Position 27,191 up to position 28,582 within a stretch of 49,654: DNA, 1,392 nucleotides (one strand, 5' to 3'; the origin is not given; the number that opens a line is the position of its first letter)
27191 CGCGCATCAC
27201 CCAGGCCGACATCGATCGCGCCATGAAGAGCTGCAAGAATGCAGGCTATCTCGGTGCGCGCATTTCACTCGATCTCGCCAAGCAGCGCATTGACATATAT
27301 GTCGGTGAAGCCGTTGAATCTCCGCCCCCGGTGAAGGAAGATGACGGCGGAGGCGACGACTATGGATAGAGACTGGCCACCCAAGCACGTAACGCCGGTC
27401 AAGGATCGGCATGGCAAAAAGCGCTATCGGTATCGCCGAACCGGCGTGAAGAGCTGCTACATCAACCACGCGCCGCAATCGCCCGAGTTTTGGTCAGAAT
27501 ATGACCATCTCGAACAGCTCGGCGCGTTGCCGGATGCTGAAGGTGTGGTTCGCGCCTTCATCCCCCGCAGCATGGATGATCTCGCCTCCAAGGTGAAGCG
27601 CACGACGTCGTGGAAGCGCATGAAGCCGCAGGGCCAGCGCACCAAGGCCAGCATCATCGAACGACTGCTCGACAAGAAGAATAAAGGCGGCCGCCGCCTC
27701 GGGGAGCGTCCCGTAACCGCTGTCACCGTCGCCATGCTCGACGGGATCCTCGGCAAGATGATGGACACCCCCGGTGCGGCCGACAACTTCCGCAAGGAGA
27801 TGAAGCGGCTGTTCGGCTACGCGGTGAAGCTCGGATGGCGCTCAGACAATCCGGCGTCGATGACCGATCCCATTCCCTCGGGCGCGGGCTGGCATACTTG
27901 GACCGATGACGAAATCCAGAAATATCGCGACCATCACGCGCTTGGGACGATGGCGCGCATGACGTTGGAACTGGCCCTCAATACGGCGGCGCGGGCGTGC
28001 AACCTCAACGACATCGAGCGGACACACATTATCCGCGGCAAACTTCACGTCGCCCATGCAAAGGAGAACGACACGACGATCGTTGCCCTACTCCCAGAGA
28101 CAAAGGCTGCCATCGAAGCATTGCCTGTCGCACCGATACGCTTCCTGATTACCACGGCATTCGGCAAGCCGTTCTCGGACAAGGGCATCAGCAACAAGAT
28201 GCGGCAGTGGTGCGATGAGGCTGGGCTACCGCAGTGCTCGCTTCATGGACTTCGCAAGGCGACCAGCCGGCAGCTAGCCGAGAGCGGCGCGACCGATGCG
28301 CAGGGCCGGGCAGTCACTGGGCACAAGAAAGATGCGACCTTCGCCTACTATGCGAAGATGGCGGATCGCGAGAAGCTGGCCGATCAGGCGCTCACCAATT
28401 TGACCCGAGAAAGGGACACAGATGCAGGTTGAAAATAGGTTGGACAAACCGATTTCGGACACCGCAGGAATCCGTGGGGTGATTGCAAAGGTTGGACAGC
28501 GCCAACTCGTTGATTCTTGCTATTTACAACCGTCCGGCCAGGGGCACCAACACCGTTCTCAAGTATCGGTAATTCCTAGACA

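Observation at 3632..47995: Seven-copy 13-14-nt motif at fixed distance upstream of late genes: candidate phage-specific promoters with short or absent leaders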

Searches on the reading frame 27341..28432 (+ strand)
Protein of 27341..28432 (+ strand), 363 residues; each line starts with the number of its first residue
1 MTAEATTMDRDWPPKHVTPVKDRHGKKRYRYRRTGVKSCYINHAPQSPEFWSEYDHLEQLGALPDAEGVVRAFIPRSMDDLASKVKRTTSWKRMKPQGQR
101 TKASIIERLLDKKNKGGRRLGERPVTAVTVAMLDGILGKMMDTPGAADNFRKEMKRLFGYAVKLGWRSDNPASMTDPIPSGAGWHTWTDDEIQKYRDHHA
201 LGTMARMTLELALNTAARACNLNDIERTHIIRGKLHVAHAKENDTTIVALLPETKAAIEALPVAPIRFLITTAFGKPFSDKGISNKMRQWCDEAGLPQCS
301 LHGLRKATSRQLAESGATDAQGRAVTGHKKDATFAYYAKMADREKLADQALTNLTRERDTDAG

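Call 14: search_protein_families(library=pfam, proteins=[window:27341-28432:+], max_evalue=0.01)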
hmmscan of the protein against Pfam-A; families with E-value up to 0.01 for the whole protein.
window:27341-28432:+ (363 aa): 2 families
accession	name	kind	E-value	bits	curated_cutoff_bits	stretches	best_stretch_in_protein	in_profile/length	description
PF00589.27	Phage_integrase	-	1.3e-11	45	27.1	1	199-342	18-170/172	Phage integrase family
PF22022.2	Phage_int_M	-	0.00024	21.7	27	1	115-173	31-91/96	Phage integrase central domain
